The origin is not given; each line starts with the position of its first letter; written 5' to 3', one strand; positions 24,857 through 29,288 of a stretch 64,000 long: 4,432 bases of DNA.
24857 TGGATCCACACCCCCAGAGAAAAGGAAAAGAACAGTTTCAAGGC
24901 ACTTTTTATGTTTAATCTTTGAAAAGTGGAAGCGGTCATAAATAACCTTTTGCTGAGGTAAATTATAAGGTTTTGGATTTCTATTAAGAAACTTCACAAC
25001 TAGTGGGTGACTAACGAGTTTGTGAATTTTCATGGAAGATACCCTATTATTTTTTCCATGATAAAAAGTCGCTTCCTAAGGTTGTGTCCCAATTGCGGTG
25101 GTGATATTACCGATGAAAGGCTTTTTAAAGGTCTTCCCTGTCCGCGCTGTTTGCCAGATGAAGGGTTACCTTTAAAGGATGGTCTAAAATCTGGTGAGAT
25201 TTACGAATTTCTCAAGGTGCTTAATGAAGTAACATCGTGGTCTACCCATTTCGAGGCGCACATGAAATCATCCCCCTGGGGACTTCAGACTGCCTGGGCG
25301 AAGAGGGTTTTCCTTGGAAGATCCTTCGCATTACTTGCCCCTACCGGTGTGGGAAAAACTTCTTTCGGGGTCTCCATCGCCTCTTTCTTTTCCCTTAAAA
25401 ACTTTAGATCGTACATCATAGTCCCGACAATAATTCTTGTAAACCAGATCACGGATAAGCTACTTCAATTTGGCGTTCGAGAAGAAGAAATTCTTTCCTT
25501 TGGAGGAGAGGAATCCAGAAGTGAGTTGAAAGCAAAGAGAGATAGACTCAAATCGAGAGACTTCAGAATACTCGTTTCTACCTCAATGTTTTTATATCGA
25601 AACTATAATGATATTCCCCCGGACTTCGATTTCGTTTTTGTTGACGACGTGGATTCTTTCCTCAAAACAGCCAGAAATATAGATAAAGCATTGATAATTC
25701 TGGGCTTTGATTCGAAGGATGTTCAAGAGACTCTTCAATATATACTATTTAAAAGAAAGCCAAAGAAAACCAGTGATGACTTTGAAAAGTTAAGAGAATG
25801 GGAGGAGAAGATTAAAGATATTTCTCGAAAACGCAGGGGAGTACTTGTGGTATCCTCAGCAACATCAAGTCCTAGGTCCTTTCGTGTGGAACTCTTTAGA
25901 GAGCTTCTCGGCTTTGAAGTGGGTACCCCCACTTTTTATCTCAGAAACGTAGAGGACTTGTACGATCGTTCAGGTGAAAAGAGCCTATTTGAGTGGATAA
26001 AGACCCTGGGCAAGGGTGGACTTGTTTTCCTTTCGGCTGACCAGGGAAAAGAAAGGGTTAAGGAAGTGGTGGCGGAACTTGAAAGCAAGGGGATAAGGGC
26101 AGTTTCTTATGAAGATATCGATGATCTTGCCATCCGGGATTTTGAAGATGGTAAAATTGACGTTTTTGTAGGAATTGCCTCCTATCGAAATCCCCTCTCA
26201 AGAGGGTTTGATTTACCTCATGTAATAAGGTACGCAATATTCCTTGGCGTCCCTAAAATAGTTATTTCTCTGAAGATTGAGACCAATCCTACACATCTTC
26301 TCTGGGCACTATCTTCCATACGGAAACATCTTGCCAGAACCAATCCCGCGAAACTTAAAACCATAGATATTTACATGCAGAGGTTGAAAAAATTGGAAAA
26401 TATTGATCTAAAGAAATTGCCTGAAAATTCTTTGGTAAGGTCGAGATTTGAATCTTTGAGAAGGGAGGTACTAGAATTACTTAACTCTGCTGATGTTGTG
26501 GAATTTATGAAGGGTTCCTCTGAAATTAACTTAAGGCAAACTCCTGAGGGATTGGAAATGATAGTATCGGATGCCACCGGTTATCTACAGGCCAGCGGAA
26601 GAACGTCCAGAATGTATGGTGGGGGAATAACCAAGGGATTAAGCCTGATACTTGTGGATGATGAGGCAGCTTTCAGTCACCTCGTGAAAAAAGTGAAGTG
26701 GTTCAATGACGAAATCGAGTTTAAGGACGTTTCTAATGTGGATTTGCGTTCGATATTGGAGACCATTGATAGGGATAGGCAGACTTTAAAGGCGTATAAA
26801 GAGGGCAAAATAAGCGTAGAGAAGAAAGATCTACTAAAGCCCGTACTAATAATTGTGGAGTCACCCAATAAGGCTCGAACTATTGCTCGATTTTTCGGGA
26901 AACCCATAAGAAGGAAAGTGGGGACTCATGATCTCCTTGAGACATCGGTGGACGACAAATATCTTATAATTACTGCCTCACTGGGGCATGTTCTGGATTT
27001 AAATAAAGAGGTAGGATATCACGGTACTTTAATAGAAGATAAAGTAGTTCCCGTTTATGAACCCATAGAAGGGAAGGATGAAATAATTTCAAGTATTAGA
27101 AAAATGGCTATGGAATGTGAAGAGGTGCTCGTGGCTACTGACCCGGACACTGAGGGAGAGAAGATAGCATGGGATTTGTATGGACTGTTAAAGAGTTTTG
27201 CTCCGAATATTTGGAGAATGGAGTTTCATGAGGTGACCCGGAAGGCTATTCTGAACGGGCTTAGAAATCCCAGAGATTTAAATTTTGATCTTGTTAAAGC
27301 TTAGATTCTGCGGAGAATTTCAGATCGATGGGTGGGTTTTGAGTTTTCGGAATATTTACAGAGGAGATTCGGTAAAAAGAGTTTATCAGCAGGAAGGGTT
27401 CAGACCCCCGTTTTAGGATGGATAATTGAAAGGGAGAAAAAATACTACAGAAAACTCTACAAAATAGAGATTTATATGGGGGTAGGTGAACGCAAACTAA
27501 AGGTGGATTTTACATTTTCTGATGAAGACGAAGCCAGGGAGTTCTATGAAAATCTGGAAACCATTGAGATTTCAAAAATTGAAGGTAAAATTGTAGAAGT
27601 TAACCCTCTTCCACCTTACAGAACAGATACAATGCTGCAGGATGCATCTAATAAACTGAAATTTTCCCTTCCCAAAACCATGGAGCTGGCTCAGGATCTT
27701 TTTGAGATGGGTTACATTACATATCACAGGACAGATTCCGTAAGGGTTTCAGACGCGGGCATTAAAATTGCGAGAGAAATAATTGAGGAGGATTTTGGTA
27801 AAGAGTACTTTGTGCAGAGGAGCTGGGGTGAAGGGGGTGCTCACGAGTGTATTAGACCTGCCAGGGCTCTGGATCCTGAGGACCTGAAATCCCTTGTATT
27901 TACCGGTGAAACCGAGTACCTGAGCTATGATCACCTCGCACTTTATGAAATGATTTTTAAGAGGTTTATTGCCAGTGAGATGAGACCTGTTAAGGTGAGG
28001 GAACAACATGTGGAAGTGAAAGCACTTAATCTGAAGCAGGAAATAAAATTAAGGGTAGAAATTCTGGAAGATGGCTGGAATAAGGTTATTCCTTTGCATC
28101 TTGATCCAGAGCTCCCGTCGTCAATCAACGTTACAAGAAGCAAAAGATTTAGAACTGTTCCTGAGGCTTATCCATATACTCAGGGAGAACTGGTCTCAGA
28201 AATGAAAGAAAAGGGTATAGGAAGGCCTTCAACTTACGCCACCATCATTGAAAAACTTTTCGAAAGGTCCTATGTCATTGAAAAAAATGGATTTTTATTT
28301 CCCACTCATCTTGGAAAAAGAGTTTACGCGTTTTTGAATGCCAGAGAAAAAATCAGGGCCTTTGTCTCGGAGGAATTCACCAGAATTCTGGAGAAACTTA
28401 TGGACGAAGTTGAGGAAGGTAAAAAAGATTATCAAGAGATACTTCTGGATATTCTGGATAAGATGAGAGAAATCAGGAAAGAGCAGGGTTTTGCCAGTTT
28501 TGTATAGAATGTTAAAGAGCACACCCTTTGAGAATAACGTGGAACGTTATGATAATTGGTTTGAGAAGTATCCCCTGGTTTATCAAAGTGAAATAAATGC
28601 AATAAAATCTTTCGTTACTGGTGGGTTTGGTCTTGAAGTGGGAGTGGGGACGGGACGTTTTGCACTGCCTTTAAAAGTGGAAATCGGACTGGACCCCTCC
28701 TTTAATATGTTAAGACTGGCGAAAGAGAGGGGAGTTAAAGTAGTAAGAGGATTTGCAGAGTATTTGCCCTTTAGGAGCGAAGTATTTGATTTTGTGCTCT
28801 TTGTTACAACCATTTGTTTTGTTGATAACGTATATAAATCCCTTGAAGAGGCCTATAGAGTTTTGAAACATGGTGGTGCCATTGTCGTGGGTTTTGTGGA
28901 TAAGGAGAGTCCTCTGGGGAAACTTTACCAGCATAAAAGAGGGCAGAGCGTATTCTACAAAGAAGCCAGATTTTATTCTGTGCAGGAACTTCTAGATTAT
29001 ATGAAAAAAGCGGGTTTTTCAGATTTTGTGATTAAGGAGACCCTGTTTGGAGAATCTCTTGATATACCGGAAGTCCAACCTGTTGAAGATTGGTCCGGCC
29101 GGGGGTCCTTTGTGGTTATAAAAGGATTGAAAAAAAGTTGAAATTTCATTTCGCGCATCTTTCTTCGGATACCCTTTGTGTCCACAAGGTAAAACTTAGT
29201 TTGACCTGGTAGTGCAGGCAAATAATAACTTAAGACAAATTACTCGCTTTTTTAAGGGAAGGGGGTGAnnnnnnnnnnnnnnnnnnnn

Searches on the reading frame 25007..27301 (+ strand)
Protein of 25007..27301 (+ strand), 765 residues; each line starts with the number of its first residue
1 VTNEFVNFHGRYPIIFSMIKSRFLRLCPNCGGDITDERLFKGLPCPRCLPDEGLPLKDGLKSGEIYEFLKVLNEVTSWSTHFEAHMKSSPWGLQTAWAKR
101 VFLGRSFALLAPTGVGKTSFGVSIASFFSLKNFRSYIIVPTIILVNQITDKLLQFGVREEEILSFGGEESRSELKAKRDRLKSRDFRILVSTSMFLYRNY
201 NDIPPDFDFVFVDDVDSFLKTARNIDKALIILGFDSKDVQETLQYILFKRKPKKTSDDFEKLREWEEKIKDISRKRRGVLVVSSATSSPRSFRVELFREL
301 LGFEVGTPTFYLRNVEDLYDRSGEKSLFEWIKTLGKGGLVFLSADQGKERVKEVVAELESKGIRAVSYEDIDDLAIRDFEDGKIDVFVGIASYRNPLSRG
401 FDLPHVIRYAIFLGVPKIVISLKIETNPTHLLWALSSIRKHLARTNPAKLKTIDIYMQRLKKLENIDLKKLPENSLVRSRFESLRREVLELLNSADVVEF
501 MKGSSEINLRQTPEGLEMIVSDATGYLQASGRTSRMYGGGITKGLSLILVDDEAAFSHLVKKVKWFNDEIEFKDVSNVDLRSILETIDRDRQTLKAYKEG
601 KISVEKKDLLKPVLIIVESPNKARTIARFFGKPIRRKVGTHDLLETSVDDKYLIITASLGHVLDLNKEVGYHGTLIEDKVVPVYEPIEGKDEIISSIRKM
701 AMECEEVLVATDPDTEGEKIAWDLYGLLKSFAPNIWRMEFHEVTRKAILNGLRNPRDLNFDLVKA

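Call 46: search_protein_families(library=pfam, proteins=[window:25007-27301:+], max_evalue=0.00001)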
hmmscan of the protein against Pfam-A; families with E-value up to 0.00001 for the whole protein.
window:25007-27301:+ (765 aa): 4 families
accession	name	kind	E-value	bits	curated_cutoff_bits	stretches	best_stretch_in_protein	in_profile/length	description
PF01751.28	Toprim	-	9.6e-21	74.2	23.1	1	613-742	1-95/96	Toprim domain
PF17915.7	zf_Rg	-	5.1e-18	64.7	25.5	1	18-65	1-47/49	Reverse gyrase zinc finger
PF00270.35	DEAD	-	2.2e-08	34.4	26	1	94-228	4-139/167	DEAD/DEAH box helicase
PF04851.21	ResIII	-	8.9e-07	29.4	22.5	1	106-215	25-134/164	Type III restriction enzyme, res subunit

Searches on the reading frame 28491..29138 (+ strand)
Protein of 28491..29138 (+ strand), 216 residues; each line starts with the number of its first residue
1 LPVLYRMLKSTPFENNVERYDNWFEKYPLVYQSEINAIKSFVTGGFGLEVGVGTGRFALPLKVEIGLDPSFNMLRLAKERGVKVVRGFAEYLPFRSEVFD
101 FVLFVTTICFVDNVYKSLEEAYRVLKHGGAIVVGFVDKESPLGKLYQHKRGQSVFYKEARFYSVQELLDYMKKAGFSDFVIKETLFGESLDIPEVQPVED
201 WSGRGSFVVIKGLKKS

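Call 46: search_protein_families(library=pfam, proteins=[window:28491-29138:+], max_evalue=0.00001)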
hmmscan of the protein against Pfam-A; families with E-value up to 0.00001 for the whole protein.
window:28491-29138:+ (216 aa): 6 families
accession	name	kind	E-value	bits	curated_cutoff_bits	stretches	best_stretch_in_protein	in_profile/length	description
PF08241.18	Methyltransf_11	-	1e-18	68.2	21.2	1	48-133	1-95/95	Methyltransferase domain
PF13649.12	Methyltransf_25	-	9.3e-13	49.1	27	1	48-129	2-97/97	Methyltransferase domain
PF13489.12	Methyltransf_23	-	1.6e-10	41.4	27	1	42-177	21-160/164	Methyltransferase domain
PF13847.12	Methyltransf_31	-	9.5e-07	29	27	1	48-143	8-119/145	Methyltransferase domain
PF01209.24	Ubie_methyltran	-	1.1e-06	28.6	20.1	1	66-133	77-151/233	ubiE/COQ5 methyltransferase family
PF08242.18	Methyltransf_12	-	3e-06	28.3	30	1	48-130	1-97/98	Methyltransferase domain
